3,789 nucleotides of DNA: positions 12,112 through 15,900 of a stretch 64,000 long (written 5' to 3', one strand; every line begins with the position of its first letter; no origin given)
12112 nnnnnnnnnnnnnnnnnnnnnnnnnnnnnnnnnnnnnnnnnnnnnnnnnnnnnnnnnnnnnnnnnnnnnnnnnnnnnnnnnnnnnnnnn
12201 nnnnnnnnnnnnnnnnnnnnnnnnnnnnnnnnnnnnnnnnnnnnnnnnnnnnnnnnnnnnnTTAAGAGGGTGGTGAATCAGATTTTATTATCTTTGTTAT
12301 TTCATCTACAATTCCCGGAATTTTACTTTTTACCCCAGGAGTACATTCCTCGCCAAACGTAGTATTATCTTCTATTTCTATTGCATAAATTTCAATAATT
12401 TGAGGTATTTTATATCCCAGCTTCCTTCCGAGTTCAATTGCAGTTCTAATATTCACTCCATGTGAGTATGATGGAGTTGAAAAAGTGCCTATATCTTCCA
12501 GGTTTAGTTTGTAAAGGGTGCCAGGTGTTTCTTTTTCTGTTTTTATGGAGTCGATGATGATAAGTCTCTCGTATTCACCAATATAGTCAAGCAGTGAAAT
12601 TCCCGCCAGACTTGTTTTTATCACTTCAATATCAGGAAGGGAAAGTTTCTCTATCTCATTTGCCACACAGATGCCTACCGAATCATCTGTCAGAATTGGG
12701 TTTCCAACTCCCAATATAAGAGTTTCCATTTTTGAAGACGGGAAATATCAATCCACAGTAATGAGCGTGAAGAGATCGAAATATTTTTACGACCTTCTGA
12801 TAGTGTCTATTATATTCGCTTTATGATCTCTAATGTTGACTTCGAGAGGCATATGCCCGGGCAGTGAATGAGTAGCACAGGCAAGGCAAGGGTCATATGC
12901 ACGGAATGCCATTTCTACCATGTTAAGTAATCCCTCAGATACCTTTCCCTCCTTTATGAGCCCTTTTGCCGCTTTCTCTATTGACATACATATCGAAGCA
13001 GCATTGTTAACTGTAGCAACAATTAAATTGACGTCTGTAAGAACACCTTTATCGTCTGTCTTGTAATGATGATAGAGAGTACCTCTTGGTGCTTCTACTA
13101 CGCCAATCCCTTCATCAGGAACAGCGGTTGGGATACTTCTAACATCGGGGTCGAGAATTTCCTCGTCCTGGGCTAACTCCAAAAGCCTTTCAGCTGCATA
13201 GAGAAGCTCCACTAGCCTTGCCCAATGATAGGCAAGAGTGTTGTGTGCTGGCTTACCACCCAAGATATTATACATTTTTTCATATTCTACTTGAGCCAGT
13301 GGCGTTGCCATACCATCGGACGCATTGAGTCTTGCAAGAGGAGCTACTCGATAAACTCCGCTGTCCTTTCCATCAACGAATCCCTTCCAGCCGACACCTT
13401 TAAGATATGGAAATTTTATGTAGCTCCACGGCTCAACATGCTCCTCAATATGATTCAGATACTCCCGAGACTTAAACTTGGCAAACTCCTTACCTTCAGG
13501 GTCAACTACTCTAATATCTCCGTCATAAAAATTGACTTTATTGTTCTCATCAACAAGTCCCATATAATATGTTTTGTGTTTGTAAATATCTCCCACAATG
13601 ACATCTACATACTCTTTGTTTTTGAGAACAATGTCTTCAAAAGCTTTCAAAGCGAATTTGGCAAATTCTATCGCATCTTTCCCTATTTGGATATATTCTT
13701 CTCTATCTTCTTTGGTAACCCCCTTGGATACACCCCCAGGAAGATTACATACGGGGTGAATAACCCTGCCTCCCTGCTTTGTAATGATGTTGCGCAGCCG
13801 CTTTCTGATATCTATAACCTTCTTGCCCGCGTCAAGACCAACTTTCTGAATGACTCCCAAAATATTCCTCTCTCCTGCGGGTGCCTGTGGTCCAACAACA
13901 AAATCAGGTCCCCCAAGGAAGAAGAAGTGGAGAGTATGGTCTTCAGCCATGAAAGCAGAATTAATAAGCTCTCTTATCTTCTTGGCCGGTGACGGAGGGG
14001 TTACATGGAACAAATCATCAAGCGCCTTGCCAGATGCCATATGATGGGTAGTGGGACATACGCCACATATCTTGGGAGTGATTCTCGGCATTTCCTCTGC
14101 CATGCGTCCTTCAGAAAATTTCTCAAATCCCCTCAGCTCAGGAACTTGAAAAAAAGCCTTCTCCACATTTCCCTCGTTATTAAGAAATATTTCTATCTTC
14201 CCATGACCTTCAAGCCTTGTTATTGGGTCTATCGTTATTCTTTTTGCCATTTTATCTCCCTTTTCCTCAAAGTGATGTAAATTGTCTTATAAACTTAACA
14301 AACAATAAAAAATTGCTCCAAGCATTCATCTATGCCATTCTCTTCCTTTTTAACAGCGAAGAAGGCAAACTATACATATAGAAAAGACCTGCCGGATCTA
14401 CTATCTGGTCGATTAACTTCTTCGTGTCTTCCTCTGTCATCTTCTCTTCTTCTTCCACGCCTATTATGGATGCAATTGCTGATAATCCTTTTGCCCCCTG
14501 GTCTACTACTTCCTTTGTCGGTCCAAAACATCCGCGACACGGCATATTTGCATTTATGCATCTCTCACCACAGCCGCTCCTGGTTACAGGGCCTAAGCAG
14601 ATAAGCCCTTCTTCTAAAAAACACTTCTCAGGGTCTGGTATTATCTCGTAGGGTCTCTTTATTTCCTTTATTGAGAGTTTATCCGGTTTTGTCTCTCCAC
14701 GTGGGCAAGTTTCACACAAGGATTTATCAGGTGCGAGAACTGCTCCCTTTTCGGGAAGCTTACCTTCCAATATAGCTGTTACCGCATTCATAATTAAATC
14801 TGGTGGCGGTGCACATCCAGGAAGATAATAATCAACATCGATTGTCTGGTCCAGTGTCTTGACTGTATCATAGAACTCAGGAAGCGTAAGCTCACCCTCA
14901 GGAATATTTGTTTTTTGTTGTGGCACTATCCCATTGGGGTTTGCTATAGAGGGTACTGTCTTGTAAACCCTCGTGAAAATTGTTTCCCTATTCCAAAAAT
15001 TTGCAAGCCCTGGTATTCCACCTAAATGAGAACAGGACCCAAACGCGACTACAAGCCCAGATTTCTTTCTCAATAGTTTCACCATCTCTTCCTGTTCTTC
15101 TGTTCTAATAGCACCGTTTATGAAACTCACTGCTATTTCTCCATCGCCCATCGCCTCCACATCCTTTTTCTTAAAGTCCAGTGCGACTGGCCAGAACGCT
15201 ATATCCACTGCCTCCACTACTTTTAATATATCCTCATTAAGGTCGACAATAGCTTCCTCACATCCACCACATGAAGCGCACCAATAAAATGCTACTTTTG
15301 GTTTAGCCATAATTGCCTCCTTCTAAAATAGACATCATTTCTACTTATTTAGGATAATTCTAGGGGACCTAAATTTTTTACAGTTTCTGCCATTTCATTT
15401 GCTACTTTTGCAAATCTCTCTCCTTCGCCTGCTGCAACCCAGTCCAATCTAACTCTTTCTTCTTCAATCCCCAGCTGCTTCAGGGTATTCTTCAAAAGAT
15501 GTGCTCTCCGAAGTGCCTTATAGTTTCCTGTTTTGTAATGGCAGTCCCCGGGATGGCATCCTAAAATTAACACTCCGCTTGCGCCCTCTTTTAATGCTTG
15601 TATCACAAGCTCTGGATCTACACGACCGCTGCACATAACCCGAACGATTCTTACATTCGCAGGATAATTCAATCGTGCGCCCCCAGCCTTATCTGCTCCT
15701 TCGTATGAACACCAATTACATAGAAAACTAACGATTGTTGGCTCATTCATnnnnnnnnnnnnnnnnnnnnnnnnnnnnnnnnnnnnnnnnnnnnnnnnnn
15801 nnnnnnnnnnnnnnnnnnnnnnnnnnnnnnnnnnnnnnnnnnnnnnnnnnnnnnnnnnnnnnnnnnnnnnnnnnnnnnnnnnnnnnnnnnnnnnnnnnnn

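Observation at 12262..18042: Convergent mvhA-mvhG-mvhD-hdrA hydrogenase operon with maturation protease, an ArsR-family regulator and a palindromic operator candidate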

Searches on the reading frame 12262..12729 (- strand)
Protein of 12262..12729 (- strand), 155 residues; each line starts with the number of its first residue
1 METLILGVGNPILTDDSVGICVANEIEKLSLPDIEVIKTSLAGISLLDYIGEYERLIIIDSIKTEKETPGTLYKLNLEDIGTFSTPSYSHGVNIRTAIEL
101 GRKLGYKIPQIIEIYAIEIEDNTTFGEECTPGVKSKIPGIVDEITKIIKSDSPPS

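Call 6: search_protein_families(library=pfam, proteins=[window:12262-12729:-])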
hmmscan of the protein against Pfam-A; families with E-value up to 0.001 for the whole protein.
window:12262-12729:- (155 aa): 1 family
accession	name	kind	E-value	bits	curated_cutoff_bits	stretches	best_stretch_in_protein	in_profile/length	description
PF01750.23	HycI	-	1.5e-11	44.7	23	1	22-146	3-129/130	Hydrogenase maturation protease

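Call 26: search_protein_families(library=ncbifam, proteins=[window:12262-12729:-], max_evalue=0.00001)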
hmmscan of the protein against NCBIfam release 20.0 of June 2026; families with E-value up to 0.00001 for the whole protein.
window:12262-12729:- (155 aa): 5 families
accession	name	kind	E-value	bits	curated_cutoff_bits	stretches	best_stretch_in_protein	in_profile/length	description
TIGR00072.1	hydrog_prot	superfamily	1.5e-27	96.4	47.45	1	4-147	1-144/145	hydrogenase maturation protease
NF007777.0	PRK10466.1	equivalog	1.6e-16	60.4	190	1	1-90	1-93/164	HyaD/HybD family hydrogenase maturation endopeptidase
NF045519.1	NiFeSe_H2_mat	exception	6.7e-16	58.5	190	1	3-149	3-148/152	NiFeSe hydrogenase maturation protease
TIGR00140.1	hupD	subfamily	7.2e-16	58.5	151.8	1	4-149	2-148/151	HyaD/HybD family hydrogenase maturation endopeptidase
TIGR00130.1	frhD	equivalog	3.2e-08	33.8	134.95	1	2-148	4-151/153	coenzyme F420-reducing hydrogenase, FrhD protein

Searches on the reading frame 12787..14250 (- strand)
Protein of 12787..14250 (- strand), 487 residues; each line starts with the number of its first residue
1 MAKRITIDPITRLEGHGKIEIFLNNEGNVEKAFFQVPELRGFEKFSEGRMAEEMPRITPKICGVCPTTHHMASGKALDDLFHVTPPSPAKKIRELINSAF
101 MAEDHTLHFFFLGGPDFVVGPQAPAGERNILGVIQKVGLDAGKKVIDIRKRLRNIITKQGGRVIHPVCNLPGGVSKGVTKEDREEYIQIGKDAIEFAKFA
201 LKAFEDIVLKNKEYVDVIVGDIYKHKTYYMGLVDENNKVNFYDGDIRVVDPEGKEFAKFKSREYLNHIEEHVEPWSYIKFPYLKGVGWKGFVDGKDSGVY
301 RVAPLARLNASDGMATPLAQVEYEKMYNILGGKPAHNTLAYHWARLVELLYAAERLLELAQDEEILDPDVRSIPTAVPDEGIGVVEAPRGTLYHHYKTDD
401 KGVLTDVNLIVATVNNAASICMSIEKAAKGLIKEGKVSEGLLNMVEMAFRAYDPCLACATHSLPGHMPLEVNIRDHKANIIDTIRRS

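Call 6: search_protein_families(library=pfam, proteins=[window:12787-14250:-])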
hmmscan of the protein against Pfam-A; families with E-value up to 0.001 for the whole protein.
window:12787-14250:- (487 aa): 1 family
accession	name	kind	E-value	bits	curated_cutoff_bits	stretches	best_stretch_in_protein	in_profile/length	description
PF00374.24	NiFeSe_Hases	-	2e-31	110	25.8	2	40-118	1-79/508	Nickel-dependent hydrogenase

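Call 26: search_protein_families(library=ncbifam, proteins=[window:12787-14250:-], max_evalue=0.00001)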
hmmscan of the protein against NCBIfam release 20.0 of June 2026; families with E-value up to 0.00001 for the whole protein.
window:12787-14250:- (487 aa): 9 families
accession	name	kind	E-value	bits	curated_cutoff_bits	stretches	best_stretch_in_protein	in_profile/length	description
NF041785.2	VhuA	equivalog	1.8e-120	402.3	800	1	4-433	3-418/418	F420-non-reducing hydrogenase Vhu subunit A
NF033181.1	NiFeSe_hydrog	equivalog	1.2e-48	166.3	600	2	3-122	2-120/507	nickel-dependent hydrogenase large subunit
NF045518.1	H2_NiFeSe_large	exception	2.9e-47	161.6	780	1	4-463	3-482/485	NiFeSe hydrogenase large subunit HysA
NF040828.1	sulfhyd_ShyA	equivalog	9.3e-42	143.4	700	1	5-461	3-411/415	NAD(P)-dependent hydrogenase/sulfhydrogenase 2 subunit alpha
TIGR03295.1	frhA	equivalog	1e-41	143.2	392.5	2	1-212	1-204/412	coenzyme F420 hydrogenase subunit alpha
NF040832.1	sulfhyd_HydA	equivalog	1.1e-34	120.3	880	1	4-461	4-422/426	NADPH-dependent hydrogenase/sulfhydrogenase 1 subunit alpha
NF007778.0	PRK10467.1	equivalog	6.2e-26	90.8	969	1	1-156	1-159/567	hydrogenase 2 large subunit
NF007550.0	PRK10170.1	equivalog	1.5e-22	79.7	1101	1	3-118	17-132/597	Ni/Fe-hydrogenase large subunit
NF041786.2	VhuU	equivalog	8.2e-09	35.1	70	1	438-462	4-28/45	F420-non-reducing hydrogenase selenoprotein subunit VhuU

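Call 56: search_solved_structures(query=window:12787-14250:-, max_evalue=1e-20)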
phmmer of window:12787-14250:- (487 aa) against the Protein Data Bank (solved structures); distinct sequences matched with E-value up to 1e-20: 56.
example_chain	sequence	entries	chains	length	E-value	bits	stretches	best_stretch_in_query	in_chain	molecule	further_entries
5odc_F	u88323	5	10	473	4.7e-120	404.7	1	4-464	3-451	Methyl-viologen reducing hydrogenase subunit A | Methyl-viologen reducing hydrogenase, subunit A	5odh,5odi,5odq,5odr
7t2r_D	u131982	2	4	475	9.9e-116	390.4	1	4-483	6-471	NiFe hydrogenase large subunit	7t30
9sw2_F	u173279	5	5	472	3.1e-108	365.7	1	4-480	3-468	F420-non-reducing hydrogenase subunit A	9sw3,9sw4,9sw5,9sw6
9sfi_g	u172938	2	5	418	1.4e-107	363.6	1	4-431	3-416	Coenzyme F420-reducing hydrogenase, alpha subunit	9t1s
5xf9_D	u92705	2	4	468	2.8e-91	309.8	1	3-461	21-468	NAD-reducing hydrogenase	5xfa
5jsu_B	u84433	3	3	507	8.9e-39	136.7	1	5-464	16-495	Periplasmic [NiFeSe] hydrogenase, large subunit, selenocysteine-containing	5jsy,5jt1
5jsh_B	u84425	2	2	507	2.9e-37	131.7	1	5-464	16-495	Periplasmic [NiFeSe] hydrogenase, large subunit, selenocysteine-containing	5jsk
6z8o_B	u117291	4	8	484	5.2e-37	130.8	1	5-461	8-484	Periplasmic [NiFeSe] hydrogenase, large subunit, selenocysteine-containing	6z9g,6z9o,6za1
6ru9_B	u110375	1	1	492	5.5e-37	130.7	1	5-461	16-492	Periplasmic [NiFeSe] hydrogenase, large subunit, selenocysteine-containing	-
6z8m_B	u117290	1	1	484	1.3e-36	129.5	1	5-461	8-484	Periplasmic [NiFeSe] hydrogenase, large subunit, selenocysteine-containing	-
6rtp_B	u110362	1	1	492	1.4e-36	129.4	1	5-461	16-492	Periplasmic [NiFeSe] hydrogenase, large subunit, selenocysteine-containing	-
6ruc_B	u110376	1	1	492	1.4e-36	129.4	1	5-461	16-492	Periplasmic [NiFeSe] hydrogenase, large subunit, selenocysteine-containing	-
3ze6_B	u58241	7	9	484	1.9e-36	129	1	5-461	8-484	PERIPLASMIC [NIFESE] HYDROGENASE, LARGE SUBUNIT, SELENOCYS SELENOCYSTEINE-CONTAINING | PERIPLASMIC [NIFESE] HYDROGENASE, LARGE SUBUNIT, SELENOCYSTEINE-CONTAININ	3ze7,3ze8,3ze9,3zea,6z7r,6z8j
2wpn_B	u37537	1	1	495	2.1e-36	128.9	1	5-461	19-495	PERIPLASMIC [NIFESE] HYDROGENASE, LARGE SUBUNIT, SELENOCYSTEINE-CONTAINING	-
4kl8_L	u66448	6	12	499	1.6e-32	116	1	4-461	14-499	Nickel-dependent hydrogenase large subunit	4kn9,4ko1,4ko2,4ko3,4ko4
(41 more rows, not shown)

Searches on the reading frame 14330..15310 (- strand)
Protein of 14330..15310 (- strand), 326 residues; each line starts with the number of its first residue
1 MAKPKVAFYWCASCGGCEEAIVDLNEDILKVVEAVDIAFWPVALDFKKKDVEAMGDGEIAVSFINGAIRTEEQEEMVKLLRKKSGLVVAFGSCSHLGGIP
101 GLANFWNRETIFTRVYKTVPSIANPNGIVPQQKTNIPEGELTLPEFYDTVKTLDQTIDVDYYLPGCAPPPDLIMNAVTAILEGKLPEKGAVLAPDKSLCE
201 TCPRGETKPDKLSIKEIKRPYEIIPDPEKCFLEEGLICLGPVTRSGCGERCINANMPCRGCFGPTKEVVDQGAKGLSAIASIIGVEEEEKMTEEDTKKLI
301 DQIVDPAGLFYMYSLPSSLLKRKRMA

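Call 6: search_protein_families(library=pfam, proteins=[window:14330-15310:-])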
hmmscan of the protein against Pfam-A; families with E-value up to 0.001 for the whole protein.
window:14330-15310:- (326 aa): 1 family
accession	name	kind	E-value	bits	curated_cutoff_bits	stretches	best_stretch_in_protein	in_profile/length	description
PF01058.29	Oxidored_q6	-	2.4e-22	79.5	27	1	14-179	1-127/128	NADH ubiquinone oxidoreductase, 20 Kd subunit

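Call 26: search_protein_families(library=ncbifam, proteins=[window:14330-15310:-], max_evalue=0.00001)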
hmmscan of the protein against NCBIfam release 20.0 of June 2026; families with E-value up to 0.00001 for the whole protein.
window:14330-15310:- (326 aa): 6 families
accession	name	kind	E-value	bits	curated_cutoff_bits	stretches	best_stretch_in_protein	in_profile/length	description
NF045875.1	F420_non_VhuG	exception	4.6e-64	216.4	450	1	3-323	4-284/286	F420-non-reducing hydrogenase subunit VhuG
NF040836.1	sulfhyd_HydD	equivalog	1e-23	83.8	500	1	3-118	5-113/261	NADPH-dependent hydrogenase/sulfhydrogenase 1 subunit delta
NF040831.1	sulfhyd_ShyD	equivalog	7.1e-16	58.5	460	2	6-119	3-108/240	NAD(P)-dependent hydrogenase/sulfhydrogenase 2 subunit delta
TIGR03294.1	FrhG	equivalog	7.8e-15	55.2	245.5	2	149-198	109-154/228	coenzyme F420 hydrogenase subunit gamma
NF005012.1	PRK06411.1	subfamily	1.1e-07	31.6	116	1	146-180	120-154/166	NADH-quinone oxidoreductase subunit NuoB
TIGR01957.1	nuoB_fam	subfamily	9.1e-07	28.9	142.7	0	124-180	84-138/145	NADH-quinone oxidoreductase subunit B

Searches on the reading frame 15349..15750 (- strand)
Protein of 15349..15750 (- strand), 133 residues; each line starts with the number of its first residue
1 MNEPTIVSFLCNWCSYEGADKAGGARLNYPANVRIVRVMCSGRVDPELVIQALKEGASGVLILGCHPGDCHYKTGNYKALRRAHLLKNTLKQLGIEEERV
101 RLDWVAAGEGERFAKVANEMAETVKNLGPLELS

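Call 6: search_protein_families(library=pfam, proteins=[window:15349-15750:-])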
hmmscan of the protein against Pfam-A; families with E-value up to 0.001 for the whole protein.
window:15349-15750:- (133 aa): 1 family
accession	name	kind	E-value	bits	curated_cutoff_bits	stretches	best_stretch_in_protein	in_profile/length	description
PF02662.21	FlpD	-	5.4e-55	185.1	22.3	1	6-128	1-123/123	Methyl-viologen-reducing hydrogenase, delta subunit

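Call 26: search_protein_families(library=ncbifam, proteins=[window:15349-15750:-], max_evalue=0.00001)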
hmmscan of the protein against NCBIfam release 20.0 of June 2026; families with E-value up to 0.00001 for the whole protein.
window:15349-15750:- (133 aa): 4 families
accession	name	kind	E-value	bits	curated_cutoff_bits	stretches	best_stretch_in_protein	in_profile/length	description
NF040770.1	hetero_SS_HdrA2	exception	5.4e-53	180.2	1100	1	2-131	646-775/777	CoB-CoM heterodisulfide reductase HdrA2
NF045873.1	F420_non_VhuD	exception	6e-37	126.7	215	1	3-131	1-129/132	F420-non-reducing hydrogenase iron-sulfur subunit VhuD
NF041891.1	hdrA_Methbact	equivalog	2.2e-13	49.3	1300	1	2-122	642-756/762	ferredoxin:CoB-CoM heterodisulfide reductase subunit HdrA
NF041778.1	hetero_SS_HdrA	equivalog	5.7e-07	27.7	1400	1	5-71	655-720/771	ferredoxin:CoB-CoM heterodisulfide reductase subunit HdrA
